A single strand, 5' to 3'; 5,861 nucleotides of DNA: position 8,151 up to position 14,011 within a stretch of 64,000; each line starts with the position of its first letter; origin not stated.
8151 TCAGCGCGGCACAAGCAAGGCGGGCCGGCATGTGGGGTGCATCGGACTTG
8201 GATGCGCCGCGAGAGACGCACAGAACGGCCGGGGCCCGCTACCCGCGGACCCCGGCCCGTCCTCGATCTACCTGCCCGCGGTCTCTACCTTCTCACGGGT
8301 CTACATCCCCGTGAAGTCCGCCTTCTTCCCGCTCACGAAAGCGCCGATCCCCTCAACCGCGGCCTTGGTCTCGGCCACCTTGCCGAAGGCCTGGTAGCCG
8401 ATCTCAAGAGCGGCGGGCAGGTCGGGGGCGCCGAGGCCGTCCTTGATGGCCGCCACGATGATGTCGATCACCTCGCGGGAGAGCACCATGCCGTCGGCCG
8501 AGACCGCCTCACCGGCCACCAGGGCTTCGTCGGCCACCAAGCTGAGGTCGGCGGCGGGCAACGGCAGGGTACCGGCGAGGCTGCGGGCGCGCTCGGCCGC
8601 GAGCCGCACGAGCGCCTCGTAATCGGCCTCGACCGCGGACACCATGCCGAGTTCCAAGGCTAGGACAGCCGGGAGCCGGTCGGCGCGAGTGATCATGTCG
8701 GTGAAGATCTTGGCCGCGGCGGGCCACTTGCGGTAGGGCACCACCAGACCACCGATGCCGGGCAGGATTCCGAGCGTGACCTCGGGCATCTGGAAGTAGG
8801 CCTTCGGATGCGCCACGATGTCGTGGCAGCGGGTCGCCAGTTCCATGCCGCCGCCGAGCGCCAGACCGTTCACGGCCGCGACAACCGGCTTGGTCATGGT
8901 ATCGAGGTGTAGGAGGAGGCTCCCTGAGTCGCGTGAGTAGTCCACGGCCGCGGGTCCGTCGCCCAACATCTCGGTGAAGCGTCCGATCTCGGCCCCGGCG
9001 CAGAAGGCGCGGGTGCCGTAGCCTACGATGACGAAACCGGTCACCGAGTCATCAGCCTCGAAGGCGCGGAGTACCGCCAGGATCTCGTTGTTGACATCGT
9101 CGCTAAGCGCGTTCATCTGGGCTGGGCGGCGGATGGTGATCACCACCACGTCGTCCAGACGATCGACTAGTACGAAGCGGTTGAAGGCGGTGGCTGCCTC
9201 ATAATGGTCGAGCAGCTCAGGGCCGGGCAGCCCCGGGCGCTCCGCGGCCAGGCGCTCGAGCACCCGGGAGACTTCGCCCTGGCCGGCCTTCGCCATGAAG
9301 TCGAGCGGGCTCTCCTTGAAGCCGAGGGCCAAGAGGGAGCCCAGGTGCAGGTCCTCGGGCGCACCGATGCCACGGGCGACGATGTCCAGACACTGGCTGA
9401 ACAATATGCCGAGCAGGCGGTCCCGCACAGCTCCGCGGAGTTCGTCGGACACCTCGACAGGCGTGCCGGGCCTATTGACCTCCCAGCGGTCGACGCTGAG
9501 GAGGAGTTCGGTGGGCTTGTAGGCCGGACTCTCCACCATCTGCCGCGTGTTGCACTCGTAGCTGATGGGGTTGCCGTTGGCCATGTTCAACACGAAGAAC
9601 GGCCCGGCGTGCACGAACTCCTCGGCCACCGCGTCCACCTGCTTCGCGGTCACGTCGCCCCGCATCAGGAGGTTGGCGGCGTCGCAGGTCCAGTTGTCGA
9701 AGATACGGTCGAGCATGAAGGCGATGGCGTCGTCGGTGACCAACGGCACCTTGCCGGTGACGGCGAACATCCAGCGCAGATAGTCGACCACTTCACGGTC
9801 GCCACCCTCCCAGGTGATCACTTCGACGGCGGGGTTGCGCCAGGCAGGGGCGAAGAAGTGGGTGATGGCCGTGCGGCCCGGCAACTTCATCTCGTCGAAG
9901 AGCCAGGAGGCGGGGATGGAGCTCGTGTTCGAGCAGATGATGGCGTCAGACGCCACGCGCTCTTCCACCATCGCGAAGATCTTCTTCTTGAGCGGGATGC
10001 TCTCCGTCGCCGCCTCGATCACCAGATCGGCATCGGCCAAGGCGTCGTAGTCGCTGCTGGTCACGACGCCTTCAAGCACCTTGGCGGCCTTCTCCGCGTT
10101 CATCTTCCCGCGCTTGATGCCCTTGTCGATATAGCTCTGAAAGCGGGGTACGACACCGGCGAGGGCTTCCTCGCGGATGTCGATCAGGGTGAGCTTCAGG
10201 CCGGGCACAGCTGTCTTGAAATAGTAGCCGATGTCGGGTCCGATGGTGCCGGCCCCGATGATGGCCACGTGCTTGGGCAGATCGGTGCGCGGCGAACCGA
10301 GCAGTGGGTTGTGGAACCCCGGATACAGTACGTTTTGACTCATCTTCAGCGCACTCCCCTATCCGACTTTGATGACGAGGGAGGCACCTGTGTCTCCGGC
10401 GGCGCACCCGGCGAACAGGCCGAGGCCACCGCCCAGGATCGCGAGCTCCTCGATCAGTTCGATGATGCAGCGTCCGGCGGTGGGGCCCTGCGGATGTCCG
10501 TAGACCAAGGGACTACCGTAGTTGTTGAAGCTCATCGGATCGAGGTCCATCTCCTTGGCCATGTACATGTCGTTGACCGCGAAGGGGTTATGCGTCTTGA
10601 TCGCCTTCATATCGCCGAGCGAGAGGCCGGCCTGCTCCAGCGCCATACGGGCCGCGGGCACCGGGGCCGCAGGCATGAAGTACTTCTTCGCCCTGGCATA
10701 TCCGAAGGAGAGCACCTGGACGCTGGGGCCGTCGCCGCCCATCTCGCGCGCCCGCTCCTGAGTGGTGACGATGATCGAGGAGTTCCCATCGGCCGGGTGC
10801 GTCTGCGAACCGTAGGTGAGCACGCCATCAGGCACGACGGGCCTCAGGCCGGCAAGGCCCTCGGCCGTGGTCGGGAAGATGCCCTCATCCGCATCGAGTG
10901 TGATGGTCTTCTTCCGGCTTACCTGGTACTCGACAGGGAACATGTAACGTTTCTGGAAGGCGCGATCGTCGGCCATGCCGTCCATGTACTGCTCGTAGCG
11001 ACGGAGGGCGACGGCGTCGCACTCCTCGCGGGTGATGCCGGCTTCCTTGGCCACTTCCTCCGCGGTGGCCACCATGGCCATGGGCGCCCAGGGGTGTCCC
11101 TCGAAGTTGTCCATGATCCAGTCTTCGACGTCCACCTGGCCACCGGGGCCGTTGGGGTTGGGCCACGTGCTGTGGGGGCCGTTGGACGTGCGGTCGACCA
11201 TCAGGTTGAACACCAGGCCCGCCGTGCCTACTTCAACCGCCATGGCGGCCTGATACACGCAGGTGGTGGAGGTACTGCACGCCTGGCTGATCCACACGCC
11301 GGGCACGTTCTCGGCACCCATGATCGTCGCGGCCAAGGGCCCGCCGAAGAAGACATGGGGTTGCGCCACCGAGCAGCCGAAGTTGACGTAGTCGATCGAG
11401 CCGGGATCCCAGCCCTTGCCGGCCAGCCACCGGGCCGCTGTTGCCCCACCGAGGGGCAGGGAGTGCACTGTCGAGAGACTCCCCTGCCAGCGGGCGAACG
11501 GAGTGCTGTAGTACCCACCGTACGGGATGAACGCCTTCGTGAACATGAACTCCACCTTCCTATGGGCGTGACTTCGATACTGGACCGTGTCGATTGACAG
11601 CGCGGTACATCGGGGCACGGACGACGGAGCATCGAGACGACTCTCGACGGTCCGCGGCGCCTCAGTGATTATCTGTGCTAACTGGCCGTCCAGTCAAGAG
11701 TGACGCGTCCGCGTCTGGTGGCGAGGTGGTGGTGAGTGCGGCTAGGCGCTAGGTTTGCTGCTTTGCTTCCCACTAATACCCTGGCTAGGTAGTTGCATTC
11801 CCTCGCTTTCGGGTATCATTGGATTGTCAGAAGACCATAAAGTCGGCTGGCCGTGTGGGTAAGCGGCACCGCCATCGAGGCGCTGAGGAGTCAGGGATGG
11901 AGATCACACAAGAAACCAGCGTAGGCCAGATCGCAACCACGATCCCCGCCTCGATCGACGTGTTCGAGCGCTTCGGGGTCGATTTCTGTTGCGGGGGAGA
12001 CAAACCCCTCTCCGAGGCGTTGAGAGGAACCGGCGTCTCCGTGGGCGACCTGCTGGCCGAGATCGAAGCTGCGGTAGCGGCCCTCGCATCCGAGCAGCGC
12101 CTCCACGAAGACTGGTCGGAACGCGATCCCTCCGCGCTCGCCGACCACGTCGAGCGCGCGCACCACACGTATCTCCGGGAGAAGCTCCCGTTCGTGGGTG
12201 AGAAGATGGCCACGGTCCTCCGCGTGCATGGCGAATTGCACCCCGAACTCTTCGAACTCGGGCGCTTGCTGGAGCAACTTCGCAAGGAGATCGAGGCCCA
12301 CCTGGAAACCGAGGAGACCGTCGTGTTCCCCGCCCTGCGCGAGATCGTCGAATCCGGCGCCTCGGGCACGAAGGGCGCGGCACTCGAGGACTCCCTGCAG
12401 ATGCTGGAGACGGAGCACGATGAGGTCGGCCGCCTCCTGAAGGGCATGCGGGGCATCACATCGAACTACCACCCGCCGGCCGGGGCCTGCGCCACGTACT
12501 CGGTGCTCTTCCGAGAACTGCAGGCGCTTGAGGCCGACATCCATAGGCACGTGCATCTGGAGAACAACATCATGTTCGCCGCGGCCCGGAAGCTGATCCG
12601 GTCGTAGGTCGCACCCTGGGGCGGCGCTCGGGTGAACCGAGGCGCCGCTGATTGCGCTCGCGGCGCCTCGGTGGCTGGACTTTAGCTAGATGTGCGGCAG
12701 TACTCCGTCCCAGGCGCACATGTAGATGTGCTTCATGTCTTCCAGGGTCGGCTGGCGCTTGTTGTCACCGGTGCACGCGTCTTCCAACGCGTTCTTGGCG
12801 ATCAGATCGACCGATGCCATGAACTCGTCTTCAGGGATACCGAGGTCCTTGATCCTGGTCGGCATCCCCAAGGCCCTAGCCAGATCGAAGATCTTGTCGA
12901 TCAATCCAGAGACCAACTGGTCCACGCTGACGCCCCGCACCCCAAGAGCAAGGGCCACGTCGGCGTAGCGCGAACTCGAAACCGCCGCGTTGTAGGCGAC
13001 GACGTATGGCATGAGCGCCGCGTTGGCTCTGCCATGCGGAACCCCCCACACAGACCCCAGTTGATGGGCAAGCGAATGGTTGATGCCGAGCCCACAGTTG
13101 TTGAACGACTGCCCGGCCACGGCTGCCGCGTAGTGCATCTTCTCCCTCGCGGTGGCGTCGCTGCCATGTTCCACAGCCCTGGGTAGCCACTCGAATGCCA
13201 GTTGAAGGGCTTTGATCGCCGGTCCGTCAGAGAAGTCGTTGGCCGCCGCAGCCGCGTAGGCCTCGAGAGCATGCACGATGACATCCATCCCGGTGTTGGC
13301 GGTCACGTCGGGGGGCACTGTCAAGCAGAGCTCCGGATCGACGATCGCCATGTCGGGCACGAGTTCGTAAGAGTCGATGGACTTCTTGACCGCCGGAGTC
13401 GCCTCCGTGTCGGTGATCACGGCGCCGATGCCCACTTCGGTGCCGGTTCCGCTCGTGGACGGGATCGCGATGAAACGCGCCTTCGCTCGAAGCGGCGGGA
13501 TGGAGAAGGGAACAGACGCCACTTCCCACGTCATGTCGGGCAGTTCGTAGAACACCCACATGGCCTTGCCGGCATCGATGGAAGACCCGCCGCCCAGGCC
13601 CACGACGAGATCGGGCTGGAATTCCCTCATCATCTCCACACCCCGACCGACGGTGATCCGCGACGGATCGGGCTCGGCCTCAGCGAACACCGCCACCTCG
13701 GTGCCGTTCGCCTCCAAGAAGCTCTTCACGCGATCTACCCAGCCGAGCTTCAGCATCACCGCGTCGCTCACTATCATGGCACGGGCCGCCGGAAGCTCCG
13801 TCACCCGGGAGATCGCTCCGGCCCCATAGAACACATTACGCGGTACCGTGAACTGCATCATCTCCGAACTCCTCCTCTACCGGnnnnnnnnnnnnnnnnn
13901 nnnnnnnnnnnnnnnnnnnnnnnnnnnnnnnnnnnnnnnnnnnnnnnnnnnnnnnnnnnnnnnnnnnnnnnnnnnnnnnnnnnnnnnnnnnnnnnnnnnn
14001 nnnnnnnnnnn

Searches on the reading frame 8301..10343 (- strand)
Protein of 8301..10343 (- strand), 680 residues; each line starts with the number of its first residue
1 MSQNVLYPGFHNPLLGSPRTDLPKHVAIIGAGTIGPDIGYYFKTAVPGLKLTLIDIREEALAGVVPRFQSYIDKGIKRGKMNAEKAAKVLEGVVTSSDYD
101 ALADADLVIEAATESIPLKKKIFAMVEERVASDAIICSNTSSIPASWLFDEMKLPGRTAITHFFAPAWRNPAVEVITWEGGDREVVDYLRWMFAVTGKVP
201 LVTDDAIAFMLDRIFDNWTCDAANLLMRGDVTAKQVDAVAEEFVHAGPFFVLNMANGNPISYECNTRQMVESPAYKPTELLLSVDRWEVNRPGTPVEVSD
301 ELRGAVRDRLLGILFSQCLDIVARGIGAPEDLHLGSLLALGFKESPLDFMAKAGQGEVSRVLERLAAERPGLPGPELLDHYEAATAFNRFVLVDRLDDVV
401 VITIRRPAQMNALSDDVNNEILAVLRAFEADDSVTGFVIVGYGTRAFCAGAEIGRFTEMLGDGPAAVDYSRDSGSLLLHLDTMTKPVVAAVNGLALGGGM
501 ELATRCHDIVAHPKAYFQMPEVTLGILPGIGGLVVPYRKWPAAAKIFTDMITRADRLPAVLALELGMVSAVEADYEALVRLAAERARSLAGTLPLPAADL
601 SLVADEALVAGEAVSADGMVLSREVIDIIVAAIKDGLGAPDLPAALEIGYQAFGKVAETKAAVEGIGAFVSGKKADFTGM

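Call 48: search_protein_families(library=pfam, proteins=[window:8301-10343:-], max_evalue=0.001)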
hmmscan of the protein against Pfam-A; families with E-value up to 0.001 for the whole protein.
window:8301-10343:- (680 aa): 5 families
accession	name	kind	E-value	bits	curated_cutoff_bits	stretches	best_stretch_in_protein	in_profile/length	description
PF02737.24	3HCDH_N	-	5.1e-42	144.3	22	1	25-205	1-179/180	3-hydroxyacyl-CoA dehydrogenase, NAD binding domain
PF00378.25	ECH_1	-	3e-35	122.2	27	1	398-594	5-195/251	Enoyl-CoA hydratase/isomerase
PF16113.10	ECH_2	-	4.2e-28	99.3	27.2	1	400-535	2-138/335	Enoyl-CoA hydratase/isomerase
PF00725.27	3HCDH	-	3.8e-05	24.6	22.1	0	306-370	3-67/97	3-hydroxyacyl-CoA dehydrogenase, C-terminal domain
PF00056.29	Ldh_1_N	-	0.00061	20.3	27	0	25-109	2-74/141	lactate/malate dehydrogenase, NAD binding domain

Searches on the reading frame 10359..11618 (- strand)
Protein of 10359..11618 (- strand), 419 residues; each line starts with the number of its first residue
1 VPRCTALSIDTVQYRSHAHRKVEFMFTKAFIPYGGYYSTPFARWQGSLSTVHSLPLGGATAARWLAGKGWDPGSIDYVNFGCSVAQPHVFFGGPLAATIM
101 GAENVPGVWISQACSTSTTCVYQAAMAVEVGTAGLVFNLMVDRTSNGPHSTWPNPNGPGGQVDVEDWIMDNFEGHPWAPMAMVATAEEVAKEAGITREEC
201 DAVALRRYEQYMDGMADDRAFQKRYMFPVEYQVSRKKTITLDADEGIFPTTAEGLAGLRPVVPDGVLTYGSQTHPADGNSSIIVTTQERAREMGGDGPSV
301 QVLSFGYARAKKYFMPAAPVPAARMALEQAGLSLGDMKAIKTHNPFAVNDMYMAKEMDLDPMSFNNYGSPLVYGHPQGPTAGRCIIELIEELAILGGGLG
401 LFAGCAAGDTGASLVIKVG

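Call 48: search_protein_families(library=pfam, proteins=[window:10359-11618:-], max_evalue=0.001)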
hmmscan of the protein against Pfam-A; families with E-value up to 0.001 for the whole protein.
window:10359-11618:- (419 aa): 2 families
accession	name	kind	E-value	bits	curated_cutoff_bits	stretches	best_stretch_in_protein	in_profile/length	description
PF00108.29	Thiolase_N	-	6.3e-22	78.6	26.4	1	38-287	8-259/260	Thiolase, N-terminal domain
PF02803.24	Thiolase_C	-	4.3e-19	68.8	27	1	300-417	5-122/123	Thiolase, C-terminal domain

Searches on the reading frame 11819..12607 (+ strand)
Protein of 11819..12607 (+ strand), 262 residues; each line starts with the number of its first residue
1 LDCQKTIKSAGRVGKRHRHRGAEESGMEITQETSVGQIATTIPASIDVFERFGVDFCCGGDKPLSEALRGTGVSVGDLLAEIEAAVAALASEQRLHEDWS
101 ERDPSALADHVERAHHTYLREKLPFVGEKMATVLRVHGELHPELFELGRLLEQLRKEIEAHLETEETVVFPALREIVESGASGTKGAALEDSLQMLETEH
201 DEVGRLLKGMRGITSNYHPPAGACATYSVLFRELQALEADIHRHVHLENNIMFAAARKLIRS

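Call 48: search_protein_families(library=pfam, proteins=[window:11819-12607:+], max_evalue=0.001)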
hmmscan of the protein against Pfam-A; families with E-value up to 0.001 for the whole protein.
window:11819-12607:+ (262 aa): 2 families
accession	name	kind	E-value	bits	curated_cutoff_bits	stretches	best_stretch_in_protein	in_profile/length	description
PF04405.19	ScdA_N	-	2.5e-18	65.9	32.5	1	32-85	2-55/56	Domain of Unknown function (DUF542)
PF01814.28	Hemerythrin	-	3.4e-18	66.8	25.3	1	110-256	4-127/127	Hemerythrin HHE cation binding domain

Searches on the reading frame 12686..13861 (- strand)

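Call 48: search_protein_families(library=pfam, proteins=[window:12686-13861:-], max_evalue=0.001)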
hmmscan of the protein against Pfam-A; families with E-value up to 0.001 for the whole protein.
window:12686-13861:- (391 aa): 3 families
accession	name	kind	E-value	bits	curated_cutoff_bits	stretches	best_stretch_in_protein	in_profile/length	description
PF25137.1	ADH_Fe_C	-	1.5e-57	194.9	27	1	187-382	1-192/194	Fe-containing alcohol dehydrogenase family, C-terminal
PF00465.25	Fe-ADH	-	3.8e-43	147.4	31.3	1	7-176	1-168/168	Iron-containing alcohol dehydrogenase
PF13685.12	Fe-ADH_2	-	1.1e-06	29.2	28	1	20-100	14-92/149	Iron-containing alcohol dehydrogenase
